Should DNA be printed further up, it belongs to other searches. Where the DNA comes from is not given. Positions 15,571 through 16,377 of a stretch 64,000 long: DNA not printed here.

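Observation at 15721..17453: Two-gene AT-rich cassette in the rexAB position: exonuclease-BRCT fusion plus Cys-rich partner, a candidate uncharacterised exclusion/defence module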

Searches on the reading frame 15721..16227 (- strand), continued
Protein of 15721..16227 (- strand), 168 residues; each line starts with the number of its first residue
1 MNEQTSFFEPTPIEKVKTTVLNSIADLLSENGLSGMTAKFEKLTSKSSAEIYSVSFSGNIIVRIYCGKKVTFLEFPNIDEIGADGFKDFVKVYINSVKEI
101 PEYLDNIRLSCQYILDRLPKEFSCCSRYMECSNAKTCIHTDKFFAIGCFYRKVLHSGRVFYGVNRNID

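Call 72: search_protein_families(library=pfam, alignment_id=A4, max_evalue=0.0001)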
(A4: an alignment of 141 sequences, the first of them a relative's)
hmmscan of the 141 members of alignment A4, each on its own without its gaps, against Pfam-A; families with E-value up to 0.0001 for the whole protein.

A. member 1, L017:956-2590:+ (544 aa): 2 families
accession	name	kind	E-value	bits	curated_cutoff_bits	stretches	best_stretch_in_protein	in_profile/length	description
PF13749.12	HATPase_c_4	-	2.5e-16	59.9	26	1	297-383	1-89/89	Putative ATP-dependent DNA helicase recG C-terminal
PF04326.19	SLFN_AlbA_2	-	2e-08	35.2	25.3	1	15-105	1-94/118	Schlafen, AlbA_2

B. families by the number of members that match (of 141 scanned): 129 families (the first 25 are shown)
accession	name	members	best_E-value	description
PF04326.19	SLFN_AlbA_2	4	1.2e-13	Schlafen, AlbA_2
PF03120.22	DNA_ligase_OB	3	1.2e-30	NAD-dependent DNA ligase OB-fold domain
PF13749.12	HATPase_c_4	3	9.5e-25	Putative ATP-dependent DNA helicase recG C-terminal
PF12826.13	HHH_2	3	3.2e-21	Helix-hairpin-helix motif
PF00533.33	BRCT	3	5.4e-16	BRCA1 C Terminus (BRCT) domain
PF14520.12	HHH_5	3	1.8e-14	Helix-hairpin-helix domain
PF03119.21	DNA_ligase_ZBD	3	8.3e-11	NAD-dependent DNA ligase C4 zinc finger domain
PF13560.12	HTH_31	3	3.9e-08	Helix-turn-helix domain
PF12738.14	PTCB-BRCT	3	1.4e-07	twin BRCT domain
PF01653.23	DNA_ligase_aden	2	3.1e-73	NAD-dependent DNA ligase adenylation domain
PF00849.27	PseudoU_synth_2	2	4.1e-31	RNA pseudouridylate synthase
PF00881.29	Nitroreductase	2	1.2e-28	Nitroreductase family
PF02661.23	Fic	2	1.3e-18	Fic/DOC family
PF21247.3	Fic-like_C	2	5.3e-17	Filamentation induced by cAMP protein Fic-like, C-terminal domain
PF13443.12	HTH_26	2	2.4e-15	Cro/C1-type HTH DNA-binding domain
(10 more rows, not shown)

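Call 76: find_related_loci(query=A1, collection=viral_contigs, flank=6000)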
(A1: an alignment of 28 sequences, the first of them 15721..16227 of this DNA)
Query A1 (168 aa) in viral_contigs; peptide patterns used: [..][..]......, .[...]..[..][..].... (x = any residue, [..] = any of these).
13 stretches matched a pattern; 9 encode a relative of the query (tblastn E <= 1e-3); 9 distinct loci.
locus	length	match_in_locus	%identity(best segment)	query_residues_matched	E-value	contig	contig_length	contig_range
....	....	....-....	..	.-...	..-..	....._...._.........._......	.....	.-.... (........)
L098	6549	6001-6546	38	1-168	6e-31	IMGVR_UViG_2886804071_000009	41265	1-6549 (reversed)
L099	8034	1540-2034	34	3-168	9e-28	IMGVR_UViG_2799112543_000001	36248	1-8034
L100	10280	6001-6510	35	3-167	1e-25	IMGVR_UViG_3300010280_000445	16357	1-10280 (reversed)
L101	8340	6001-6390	38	49-168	5e-24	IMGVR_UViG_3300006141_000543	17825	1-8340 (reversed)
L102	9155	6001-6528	33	1-168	2e-24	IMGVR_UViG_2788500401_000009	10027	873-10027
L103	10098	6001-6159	68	115-167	1e-23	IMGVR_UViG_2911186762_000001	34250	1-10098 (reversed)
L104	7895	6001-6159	68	115-167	1e-23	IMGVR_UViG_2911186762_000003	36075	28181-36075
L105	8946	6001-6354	35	53-167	1e-18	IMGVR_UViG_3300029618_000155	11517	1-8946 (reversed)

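Call 77: fold_search(model_id=the predicted structure, library=viral)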
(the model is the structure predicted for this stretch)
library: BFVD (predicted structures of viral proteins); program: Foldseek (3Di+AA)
matches with E <= 10: 911; with E <= 0.001: 1
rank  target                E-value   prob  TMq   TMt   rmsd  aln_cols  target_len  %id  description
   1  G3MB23                4.9e-04  1.00  0.37  0.44  10.1       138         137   14  Gp643 [Bacillus phage G]
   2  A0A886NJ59            7.2e-03  0.98  0.27  0.38   5.6       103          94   16  (no name in the UniProt tables at hand)
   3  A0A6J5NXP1            1.4e-02  0.97  0.31  0.39   6.2       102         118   14  Uncharacterized protein [uncultured Caudovirales phage]
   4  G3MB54                1.6e-02  0.99  0.42  0.48   5.9       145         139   10  Gp674 [Bacillus phage G]
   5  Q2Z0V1                2.5e-02  0.87  0.22  0.28  12.0       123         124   14  Uncharacterized protein [Pseudomonas phage EL]
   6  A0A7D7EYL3            2.5e-02  0.75  0.26  0.32   7.5       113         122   10  Uncharacterized protein [Escherichia phage vB_EcoM_011D4]
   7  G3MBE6                2.8e-02  0.99  0.38  0.45   7.5       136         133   10  Gp76 [Bacillus phage G]
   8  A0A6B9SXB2            3.6e-02  0.97  0.29  0.50   5.2        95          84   10  (no name in the UniProt tables at hand)
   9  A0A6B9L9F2            3.8e-02  0.82  0.25  0.25   7.7       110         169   12  Uncharacterized protein [Flavobacterium phage vB_FspM_lotta8-1]
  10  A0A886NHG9            4.2e-02  0.72  0.31  0.34  16.2       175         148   11  (no name in the UniProt tables at hand)
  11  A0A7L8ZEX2            4.8e-02  0.75  0.23  0.30   7.8        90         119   12  (no name in the UniProt tables at hand)
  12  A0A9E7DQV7            5.0e-02  0.63  0.25  0.35  10.8       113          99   12  (no name in the UniProt tables at hand)
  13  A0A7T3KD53            5.6e-02  0.98  0.31  0.56   4.2        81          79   14  Uncharacterized protein [Arthrobacter phage Wollypog]
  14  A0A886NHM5            5.6e-02  0.84  0.31  0.30   6.6       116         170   12  (no name in the UniProt tables at hand)
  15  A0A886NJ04            6.0e-02  0.96  0.36  0.55   7.5       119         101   13  (no name in the UniProt tables at hand)
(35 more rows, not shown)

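Call 84: search_protein_families(library=padloc, alignment_id=A4, max_evalue=0.00001)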
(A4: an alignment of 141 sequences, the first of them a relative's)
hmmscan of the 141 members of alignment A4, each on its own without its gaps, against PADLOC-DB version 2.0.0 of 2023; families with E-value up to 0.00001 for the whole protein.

A. member 1, L017:956-2590:+ (544 aa): 3 families
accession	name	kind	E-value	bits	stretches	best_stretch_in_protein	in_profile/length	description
PDLC02394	pAgo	-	3.6e-12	42.9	1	39-341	65-387/1121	-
PDLC02402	Aga_SIR2-PNTD1-PNTD2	-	8.9e-10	35.3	1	151-322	318-488/876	Class I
PDLC02418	Aga_SIR2-Kinase-PNTD1-PNTD2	-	2.3e-06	24.1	1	241-322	286-366/756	Class I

B. families by the number of members that match (of 141 scanned): 139 families (the first 25 are shown)
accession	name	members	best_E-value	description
PDLC02394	pAgo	3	5.4e-18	-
PDLC05027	PDC-S48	3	3e-11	-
PDLC04836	PDC-S04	2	3.1e-96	-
PDLC04837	PDC-S04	2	9.9e-64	-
PDLC03963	SoFic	2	1.4e-37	-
PDLC04840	PDC-S04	2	1.1e-30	-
PDLC04966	PDC-S24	2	3.7e-16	-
PDLC04839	PDC-S04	2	4.2e-11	-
PDLC02402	Aga_SIR2-PNTD1-PNTD2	2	8.9e-10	Class I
PDLC02418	Aga_SIR2-Kinase-PNTD1-PNTD2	2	2e-07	Class I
PDLC04140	mad8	2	2.1e-06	mads_8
PDLC03802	RTasHel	1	3.5e-123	DRT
PDLC02116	Cas7_IIId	1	2.6e-118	-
PDLC00114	GajB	1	1.1e-113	UrvD helicase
PDLC00132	GajB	1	1.4e-107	UrvD helicase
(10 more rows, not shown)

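Call 86: search_dna_similar(query=window:15721-16227:-, collection=plasmids, mode=protein, max_evalue=0.001, max_rows=20)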
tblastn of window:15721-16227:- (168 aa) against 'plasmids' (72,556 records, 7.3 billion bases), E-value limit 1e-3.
No match.

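Call 92: search_protein_families(library=pfam, proteins=[L001:5384-5710:+, L048:5965-6495:+, L071:1220-3469:+, L007:7562-7996:+], max_evalue=1)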
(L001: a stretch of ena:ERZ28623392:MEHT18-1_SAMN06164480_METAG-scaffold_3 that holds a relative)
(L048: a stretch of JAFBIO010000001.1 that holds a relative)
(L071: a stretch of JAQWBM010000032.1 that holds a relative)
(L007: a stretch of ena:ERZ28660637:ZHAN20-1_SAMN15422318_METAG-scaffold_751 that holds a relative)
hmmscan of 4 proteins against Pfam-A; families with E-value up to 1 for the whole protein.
L001:5384-5710:+ (108 aa): 1 family
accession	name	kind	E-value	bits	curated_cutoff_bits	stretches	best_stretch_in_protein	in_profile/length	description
PF24341.1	OB_DEPS-1_6th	-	0.24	11.4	27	1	38-58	9-30/69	P-granule-associated protein DEPS-1, sixth OB-fold domain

L048:5965-6495:+ (176 aa): 0 families

L071:1220-3469:+ (749 aa): 9 families
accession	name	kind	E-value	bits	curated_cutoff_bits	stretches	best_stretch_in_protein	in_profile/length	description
PF00580.27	UvrD-helicase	-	1e-96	324.2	23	1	15-278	1-271/271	UvrD/REP helicase N-terminal domain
PF13361.12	UvrD_C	-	2.9e-77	260.9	25.6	1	283-618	1-348/350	UvrD-like helicase C-terminal domain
PF13245.12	AAA_19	-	6.4e-24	85.1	25.1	1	19-261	1-132/134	AAA domain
PF21196.3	PcrA_UvrD_tudor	-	2.3e-10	40.6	23.9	1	706-748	2-48/48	PcrA/UvrD tudor domain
PF13604.12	AAA_30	-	2.6e-09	37.5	27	2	14-79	1-66/191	AAA domain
PF13538.12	UvrD_C_2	-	4e-09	36.6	27.4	2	592-615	28-51/52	UvrD-like helicase C-terminal domain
PF04851.21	ResIII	-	0.00022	21.6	22.5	1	20-86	20-80/164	Type III restriction enzyme, res subunit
PF13086.12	AAA_11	-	0.017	15.3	27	1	16-107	3-95/257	AAA domain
PF14060.11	DUF4252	-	0.04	14.5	23.9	1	269-332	29-91/125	Domain of unknown function (DUF4252)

L007:7562-7996:+ (144 aa): 0 families

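Call 102: find_encoding_contigs(protein=window:15721-16227:-, flank=7000, max_places=8)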
Protein window:15721-16227:- (168 aa): 19 contigs read that carry it; 8 places shown.
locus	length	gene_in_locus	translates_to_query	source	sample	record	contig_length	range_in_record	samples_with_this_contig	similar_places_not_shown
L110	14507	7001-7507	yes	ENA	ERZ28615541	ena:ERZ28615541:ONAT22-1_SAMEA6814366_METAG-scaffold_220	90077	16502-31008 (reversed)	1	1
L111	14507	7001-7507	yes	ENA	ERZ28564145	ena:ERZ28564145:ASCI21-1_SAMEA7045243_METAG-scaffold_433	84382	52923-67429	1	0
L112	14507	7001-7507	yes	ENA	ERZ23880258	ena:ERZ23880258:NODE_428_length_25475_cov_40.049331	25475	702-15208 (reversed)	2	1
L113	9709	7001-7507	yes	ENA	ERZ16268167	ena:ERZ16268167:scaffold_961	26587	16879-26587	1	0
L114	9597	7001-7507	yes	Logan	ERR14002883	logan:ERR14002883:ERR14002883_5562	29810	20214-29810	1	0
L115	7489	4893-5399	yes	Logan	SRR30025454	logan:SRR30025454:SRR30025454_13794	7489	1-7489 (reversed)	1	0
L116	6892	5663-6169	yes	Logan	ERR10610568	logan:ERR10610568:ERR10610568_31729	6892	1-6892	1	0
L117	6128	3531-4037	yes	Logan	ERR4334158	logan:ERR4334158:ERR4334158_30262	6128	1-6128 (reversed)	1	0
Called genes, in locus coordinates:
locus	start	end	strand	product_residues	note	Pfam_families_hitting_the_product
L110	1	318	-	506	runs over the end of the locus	PF02195:ParB_N (weak)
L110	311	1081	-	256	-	PF00142:Fer4_NifH (faint), PF01656:CbiA, PF09140:MipZ (faint), PF13614:AAA_31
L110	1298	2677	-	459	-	PF00772:DnaB, PF13481:AAA_25, PF03796:DnaB_C, PF00448:SRP54 (faint)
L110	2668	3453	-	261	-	PF13730:HTH_36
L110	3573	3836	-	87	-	PF12728:HTH_17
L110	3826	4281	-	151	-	PF01381:HTH_3 (weak), PF13560:HTH_31 (weak)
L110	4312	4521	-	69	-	PF12844:HTH_19, PF13560:HTH_31, PF01381:HTH_3, PF13443:HTH_26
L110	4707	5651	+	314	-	PF01381:HTH_3, PF00717:Peptidase_S24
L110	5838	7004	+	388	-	PF16473:Rv2179c-like (weak), PF00929:RNase_T, PF00533:BRCT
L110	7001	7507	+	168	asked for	-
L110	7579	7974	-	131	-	PF15970:HicB-like_2, PF15919:HicB_lk_antitox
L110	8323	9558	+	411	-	PF14659:Phage_int_SAM_3 (weak), PF22022:Phage_int_M, PF00589:Phage_integrase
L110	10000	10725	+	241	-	PF12464:Mac, PF00132:Hexapep, PF14602:Hexapep_2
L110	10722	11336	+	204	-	PF17851:GH43_C2 (weak), PF07081:DUF1349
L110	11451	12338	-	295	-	PF00126:HTH_1, PF03466:LysR_substrate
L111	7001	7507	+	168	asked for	-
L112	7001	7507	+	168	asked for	-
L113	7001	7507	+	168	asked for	-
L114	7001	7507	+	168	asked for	-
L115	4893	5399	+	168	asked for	-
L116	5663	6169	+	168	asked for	-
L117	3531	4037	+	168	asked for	-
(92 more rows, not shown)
